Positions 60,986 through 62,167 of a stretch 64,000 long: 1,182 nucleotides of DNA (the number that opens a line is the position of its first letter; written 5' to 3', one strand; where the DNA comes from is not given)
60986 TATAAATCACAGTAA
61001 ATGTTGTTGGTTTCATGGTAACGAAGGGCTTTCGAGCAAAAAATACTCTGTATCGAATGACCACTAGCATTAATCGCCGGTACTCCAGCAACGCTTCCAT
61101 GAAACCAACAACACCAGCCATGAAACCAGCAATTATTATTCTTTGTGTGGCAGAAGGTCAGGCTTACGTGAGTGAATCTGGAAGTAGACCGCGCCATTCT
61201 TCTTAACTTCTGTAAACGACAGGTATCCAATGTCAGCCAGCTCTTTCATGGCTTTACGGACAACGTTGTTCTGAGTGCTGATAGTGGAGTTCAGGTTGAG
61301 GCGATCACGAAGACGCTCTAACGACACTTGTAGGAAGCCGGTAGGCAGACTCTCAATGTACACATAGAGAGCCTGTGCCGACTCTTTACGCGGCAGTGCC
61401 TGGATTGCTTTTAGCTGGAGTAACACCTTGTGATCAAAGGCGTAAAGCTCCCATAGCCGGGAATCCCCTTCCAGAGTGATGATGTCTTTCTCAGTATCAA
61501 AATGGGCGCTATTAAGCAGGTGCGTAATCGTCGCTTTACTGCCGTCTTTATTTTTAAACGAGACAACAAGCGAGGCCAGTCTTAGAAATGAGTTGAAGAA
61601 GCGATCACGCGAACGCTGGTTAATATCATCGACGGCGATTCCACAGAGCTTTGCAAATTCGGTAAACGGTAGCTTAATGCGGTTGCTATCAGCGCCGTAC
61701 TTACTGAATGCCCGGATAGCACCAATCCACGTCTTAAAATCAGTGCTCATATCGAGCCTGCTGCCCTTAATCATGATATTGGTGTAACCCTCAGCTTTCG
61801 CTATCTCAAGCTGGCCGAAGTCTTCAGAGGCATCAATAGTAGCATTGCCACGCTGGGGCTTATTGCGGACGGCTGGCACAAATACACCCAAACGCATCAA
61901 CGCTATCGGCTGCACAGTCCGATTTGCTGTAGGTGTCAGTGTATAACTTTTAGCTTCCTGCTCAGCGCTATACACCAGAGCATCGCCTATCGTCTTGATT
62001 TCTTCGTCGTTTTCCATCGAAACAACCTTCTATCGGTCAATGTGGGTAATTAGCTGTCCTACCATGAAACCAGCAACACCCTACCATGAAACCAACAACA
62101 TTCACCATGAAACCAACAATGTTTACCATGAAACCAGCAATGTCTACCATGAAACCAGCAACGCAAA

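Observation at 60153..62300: P1-type R replicon recombined with a ParMR (type II) partition system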

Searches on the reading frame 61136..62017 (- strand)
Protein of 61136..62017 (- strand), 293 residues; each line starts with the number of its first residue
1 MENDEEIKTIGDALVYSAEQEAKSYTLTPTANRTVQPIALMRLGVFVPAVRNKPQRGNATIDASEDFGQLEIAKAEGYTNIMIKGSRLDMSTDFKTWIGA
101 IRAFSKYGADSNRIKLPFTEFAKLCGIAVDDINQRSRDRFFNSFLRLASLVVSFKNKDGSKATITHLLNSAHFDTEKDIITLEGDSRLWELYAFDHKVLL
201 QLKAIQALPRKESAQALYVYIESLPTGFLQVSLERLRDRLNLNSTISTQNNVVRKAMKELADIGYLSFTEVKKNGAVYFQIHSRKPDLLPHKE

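Call 6: search_protein_families(library=pfam, proteins=[window:61136-62017:-], max_evalue=0.01)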
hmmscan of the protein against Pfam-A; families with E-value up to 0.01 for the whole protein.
window:61136-62017:- (293 aa): 2 families
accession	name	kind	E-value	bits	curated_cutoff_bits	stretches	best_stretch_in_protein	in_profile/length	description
PF01051.27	Rep3_N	-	6.6e-08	33.5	22.4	1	104-221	27-140/141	Initiator Replication protein, WH1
PF21205.3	Rep3_C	-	0.00028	21.5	21.1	1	232-276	1-51/59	Initiator Rep protein, WH2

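Call 11: search_dna_similar(query=window:61136-62017:-, collection=phages, mode=protein, max_rows=40, max_evalue=0.001)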
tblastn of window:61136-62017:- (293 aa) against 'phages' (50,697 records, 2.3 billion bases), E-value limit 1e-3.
Records with a match: 35; places in all: 35; records where one place covers at least 80% of the query: 35.
Best place of each record, by identity: <60% 35.
By first word of the organism name: Escherichia 19; Klebsiella 6; Salmonella 5; Enterobacteria 3; Cronobacter 1; Punavirus 1.
By host as written in the record: Escherichia coli 9; - 7; Salmonella enterica subsp. enterica serovar Typhimurium strain LT2 2; Escherichia sp. STEC O157 2; Salmonella enterica subsp. enterica serovar Indiana J46 2; Cronobacter sakazakii ATCC 29544 1; Salmonella enterica subsp. enterica serovar Kouka 1; Escherichia coli strain MG1655 Z1 1; and 10 more.
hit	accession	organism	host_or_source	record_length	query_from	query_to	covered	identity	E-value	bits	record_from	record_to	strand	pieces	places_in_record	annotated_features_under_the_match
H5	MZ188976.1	Cronobacter phage JK004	Cronobacter sakazakii ATCC 29544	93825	10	291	96%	50.4%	3e-80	269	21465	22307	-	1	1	hypothetical protein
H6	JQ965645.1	Salmonella phage SSU5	Salmonella enterica subsp. enterica ...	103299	2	290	99%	47.6%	4e-83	278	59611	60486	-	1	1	putative replication protein RepA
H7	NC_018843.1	Salmonella phage SSU5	Salmonella enterica subsp. enterica ...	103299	2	290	99%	47.6%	4e-83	278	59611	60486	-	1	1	replication helicase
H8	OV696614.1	Escherichia phage Cyrano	-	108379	2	288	98%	47.2%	8e-81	271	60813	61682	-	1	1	RepA Replication initiation protein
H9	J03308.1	Enterobacteria phage P7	-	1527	15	291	95%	48.9%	1e-80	257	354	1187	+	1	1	RepA protein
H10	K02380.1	Escherichia phage P1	Escherichia coli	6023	15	291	95%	48.9%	6e-76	257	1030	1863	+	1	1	repA: RepA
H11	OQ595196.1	Salmonella phage SJ1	Salmonella enterica subsp. enterica ...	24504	15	291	95%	48.9%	7e-76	257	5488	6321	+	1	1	repA: RepFIB replication protein A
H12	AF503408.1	Enterobacteria phage P7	-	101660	15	291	95%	48.9%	7e-76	257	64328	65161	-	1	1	repA: RepA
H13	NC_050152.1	Enterobacteria phage P7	-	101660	15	291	95%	48.9%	7e-76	257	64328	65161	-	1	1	repA: replication helicase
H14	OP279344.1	Escherichia phage P1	Escherichia coli strain MG1655 Z1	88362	15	291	95%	48.9%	7e-76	257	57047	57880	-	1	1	repA: RepA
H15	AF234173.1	Escherichia phage P1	-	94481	15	291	95%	48.9%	7e-76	257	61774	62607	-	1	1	100 pct identical (0 gaps) to region of repA and par genes of P1 ... | 99 pct identical (10 gaps) to fragment of P1 sequence deposited as ... | 99 pct identical (4 gaps) to repA region of P1 in P1 based vector ... | repA: RepA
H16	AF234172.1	Escherichia phage P1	-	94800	15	291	95%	48.9%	7e-76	257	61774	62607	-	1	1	100 pct identical (0 gaps) to region of repA and par genes of P1 ... | 99 pct identical (10 gaps) to fragment of P1 sequence deposited as ... | 99 pct identical (4 gaps) to repA region of P1 in P1 based vector ... | repA: RepA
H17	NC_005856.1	Escherichia phage P1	Escherichia coli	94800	15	291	95%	48.9%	7e-76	257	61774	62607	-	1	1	100 pct identical (0 gaps) to region of repA and par genes of P1 ... | 99 pct identical (10 gaps) to fragment of P1 sequence deposited as ... | 99 pct identical (4 gaps) to repA region of P1 in P1 based vector ... | repA: replication helicase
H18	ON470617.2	Escherichia phage vB_EcoM-813R1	Escherichia coli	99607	15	291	95%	48.9%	8e-76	257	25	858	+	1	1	replication protein | hypothetical protein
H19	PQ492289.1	Klebsiella phage vB_KpnS_p4727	Klebsiella pneumoniae 4727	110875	4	288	97%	47.0%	2e-80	270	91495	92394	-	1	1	record has no annotation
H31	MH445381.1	Escherichia phage P1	Escherichia coli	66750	25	286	89%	41.8%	1e-56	202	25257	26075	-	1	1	RepFIB replication protein A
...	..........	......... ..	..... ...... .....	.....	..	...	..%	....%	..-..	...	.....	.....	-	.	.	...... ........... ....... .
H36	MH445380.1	Escherichia phage P1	Escherichia coli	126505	25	286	89%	41.8%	1e-56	202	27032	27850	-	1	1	RepFIB replication protein A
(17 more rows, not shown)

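Call 34: search_protein_families(library=ncbifam, proteins=[window:61136-62017:-], max_evalue=0.01)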
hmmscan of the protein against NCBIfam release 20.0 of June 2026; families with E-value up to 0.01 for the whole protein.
window:61136-62017:- (293 aa): 0 families

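Call 52: get_annotated_region(hit=H5, flank=3000)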
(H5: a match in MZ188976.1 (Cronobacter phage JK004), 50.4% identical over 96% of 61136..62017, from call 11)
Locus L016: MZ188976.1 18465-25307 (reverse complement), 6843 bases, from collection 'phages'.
description: Cronobacter phage JK004, complete genome.
organism: Cronobacter phage JK004 (NCBI taxid 2835891)
taxonomy: Viruses; Duplodnaviria; Heunggongvirae; Uroviricota; Caudoviricetes
host: Cronobacter sakazakii ATCC 29544; source: flour; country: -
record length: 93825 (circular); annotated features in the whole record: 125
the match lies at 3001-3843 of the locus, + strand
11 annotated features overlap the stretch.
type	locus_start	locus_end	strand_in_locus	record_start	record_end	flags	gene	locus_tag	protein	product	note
CDS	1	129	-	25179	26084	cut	-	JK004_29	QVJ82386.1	hypothetical protein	gene_29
CDS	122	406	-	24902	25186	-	-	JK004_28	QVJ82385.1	hypothetical protein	gene_28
CDS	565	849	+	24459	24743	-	-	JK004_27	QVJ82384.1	hypothetical protein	gene_27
CDS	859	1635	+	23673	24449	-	-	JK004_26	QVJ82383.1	hypothetical protein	gene_26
CDS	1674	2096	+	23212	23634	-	-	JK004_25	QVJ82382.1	hypothetical protein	gene_25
CDS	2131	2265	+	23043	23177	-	-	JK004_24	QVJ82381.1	hypothetical protein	gene_24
CDS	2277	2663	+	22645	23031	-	-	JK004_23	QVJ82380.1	hypothetical protein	gene_23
CDS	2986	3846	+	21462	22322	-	-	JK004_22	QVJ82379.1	hypothetical protein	gene_22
CDS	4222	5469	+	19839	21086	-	-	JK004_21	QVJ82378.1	hypothetical protein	gene_21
CDS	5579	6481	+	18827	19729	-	-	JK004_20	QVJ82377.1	hypothetical protein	gene_20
CDS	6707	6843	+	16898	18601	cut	-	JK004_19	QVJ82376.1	hypothetical protein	gene_19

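Call 56: get_annotated_region(hit=H6, flank=2500)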
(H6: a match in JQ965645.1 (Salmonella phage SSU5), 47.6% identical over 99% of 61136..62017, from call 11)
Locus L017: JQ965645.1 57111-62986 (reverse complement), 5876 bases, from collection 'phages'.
description: Salmonella phage SSU5, complete genome.
organism: Salmonella phage SSU5 (NCBI taxid 1177632)
taxonomy: Viruses; Duplodnaviria; Heunggongvirae; Uroviricota; Caudoviricetes
host: Salmonella enterica subsp. enterica serovar Typhimurium strain LT2; source: -; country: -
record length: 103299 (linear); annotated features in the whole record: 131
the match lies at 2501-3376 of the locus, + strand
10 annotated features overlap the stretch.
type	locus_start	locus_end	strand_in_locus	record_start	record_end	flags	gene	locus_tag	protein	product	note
CDS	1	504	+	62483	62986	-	-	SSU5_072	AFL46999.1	hypothetical protein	-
CDS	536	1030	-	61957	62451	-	-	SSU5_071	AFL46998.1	putative GNAT family acetyltransferase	-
CDS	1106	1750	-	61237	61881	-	-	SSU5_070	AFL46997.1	hypothetical protein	-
CDS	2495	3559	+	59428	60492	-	-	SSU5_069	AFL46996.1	putative replication protein RepA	-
CDS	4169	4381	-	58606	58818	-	-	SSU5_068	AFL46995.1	putative Cre-associated protein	-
CDS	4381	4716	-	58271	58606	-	-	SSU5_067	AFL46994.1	hypothetical protein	-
CDS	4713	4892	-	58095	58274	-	-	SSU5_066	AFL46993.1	hypothetical protein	-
CDS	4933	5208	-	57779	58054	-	-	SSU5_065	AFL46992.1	hypothetical protein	-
CDS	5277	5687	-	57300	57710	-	-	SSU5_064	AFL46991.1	hypothetical protein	-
CDS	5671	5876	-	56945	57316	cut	-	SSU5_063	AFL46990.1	putative NinX-like protein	-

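Call 59: search_protein_families(library=phrogs, proteins=[window:61136-62017:-], max_evalue=0.01)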
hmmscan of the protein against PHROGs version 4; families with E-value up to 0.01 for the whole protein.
window:61136-62017:- (293 aa): 4 families
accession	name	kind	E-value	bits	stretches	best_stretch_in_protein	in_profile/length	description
phrog_775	-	DNA, RNA and nucleotide metabolism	2.2e-119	399.1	1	13-290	10-291/294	replication helicase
phrog_4221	-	DNA, RNA and nucleotide metabolism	0.00051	20.4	1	212-276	28-85/325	replication initiation protein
phrog_186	-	DNA, RNA and nucleotide metabolism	0.0021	18.8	1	205-280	38-103/308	DnaD-like helicase loader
phrog_22134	-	unknown function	0.009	16.8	0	214-275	16-71/262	-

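Call 77: search_solved_structures(query=window:61136-62017:-, max_evalue=0.01)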
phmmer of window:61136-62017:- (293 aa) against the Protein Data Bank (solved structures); distinct sequences matched with E-value up to 0.01: 0.

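Call 86: find_homologous_proteins(query=window:61136-62017:-, max_evalue=1e-30)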
Query window:61136-62017:- (293 aa): 387 proteins with E <= 1e-30 among 1455 candidates; the best 120 are listed.
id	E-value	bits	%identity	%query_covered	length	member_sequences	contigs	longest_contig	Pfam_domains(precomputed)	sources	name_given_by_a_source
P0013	5.1e-186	634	98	100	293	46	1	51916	PF01051.28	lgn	-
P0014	1.3e-150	518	81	99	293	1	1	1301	PF01051.28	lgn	-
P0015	6.7e-147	506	80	99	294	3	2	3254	PF01051.28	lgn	-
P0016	8.4e-147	506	80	99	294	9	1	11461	PF01051.28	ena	-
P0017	1.7e-146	505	79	99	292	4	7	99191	PF01051.28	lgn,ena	-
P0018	9.6e-144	496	78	99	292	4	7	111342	PF01051.28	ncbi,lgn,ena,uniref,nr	ncbi:protein RepA [Chimaeribacter arupi]|uniref:Protein RepA n=1 Tax=Chimaeribacter arupi TaxID=2060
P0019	1.0e-143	496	78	99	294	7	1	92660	PF01051.28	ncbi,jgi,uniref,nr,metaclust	ncbi:RepB family plasmid replication initiator protein [Pantoea sp. aB]|jgi:hypothetical protein|uni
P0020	1.4e-143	495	77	99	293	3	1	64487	PF01051.28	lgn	-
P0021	1.5e-143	495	76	100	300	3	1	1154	PF01051.28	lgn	-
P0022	2.8e-143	494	76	100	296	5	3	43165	PF01051.28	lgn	-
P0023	7.4e-143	493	76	99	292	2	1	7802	PF01051.28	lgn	-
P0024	9.6e-143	493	77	99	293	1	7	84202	PF01051.28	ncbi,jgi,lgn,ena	-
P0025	2.8e-142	491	78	99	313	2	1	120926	PF01051.28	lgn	-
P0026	2.0e-139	482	76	99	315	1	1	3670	PF01051.28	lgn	-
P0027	2.4e-138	478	75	99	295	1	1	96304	PF01051.28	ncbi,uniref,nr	ncbi:RepB family plasmid replication initiator protein [Pantoea sp. CCBC3-3-1]|uniref:RepB family pl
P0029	4.6e-130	451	71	99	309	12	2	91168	PF01051.28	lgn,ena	-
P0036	5.8e-90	319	55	90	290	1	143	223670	-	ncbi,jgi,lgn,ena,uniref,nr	ncbi:protein RepA (plasmid) [Citrobacter freundii]|jgi:hypothetical protein|uniref:Protein RepA n=1 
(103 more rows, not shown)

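Call 87: find_encoding_contigs(protein=P0019, flank=2500, max_places=1)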
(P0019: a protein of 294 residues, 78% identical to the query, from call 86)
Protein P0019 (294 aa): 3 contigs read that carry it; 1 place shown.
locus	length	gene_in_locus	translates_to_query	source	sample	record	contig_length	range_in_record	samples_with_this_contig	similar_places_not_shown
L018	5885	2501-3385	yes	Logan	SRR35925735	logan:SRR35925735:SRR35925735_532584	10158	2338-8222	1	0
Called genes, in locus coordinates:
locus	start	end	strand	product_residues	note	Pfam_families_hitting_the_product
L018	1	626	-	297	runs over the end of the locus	-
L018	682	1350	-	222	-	PF16786:RecA_dep_nuc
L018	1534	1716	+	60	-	PF07927:HicA_toxin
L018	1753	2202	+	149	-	PF15919:HicB_lk_antitox, PF15970:HicB-like_2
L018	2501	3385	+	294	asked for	PF01051:Rep3_N (weak)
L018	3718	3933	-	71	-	-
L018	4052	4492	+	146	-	PF00717:Peptidase_S24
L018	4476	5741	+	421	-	PF00817:IMS, PF11799:IMS_C, PF13438:DUF4113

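Call 88: find_encoding_contigs(protein=P0018, flank=2500, max_places=1)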
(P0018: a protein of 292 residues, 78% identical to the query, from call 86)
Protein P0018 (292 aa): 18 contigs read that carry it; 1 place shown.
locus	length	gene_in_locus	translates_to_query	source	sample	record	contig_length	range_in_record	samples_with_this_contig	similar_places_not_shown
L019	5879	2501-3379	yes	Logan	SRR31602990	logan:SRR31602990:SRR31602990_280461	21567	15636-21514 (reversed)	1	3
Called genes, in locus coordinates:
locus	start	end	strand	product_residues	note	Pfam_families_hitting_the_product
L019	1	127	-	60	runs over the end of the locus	?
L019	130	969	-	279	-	PF00497:SBP_bac_3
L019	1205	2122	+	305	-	PF00892:EamA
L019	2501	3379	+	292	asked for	PF01051:Rep3_N (weak)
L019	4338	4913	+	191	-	-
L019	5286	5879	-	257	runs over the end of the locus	PF08220:HTH_DeoR, PF08279:HTH_11 (weak), PF00455:DeoRC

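Call 89: find_encoding_contigs(protein=P0029, flank=2500, max_places=1)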
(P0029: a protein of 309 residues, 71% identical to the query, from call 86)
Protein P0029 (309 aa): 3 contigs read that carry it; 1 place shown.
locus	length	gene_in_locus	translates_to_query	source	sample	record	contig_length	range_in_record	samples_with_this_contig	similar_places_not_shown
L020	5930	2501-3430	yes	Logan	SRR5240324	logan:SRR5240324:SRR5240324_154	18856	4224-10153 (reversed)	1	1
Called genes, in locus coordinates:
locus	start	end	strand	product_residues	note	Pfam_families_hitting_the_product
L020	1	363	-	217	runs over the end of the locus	-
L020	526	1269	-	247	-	PF18735:HEPN_RiboL-PSP (weak)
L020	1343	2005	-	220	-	PF16786:RecA_dep_nuc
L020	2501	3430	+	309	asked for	PF01051:Rep3_N (weak)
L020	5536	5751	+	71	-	-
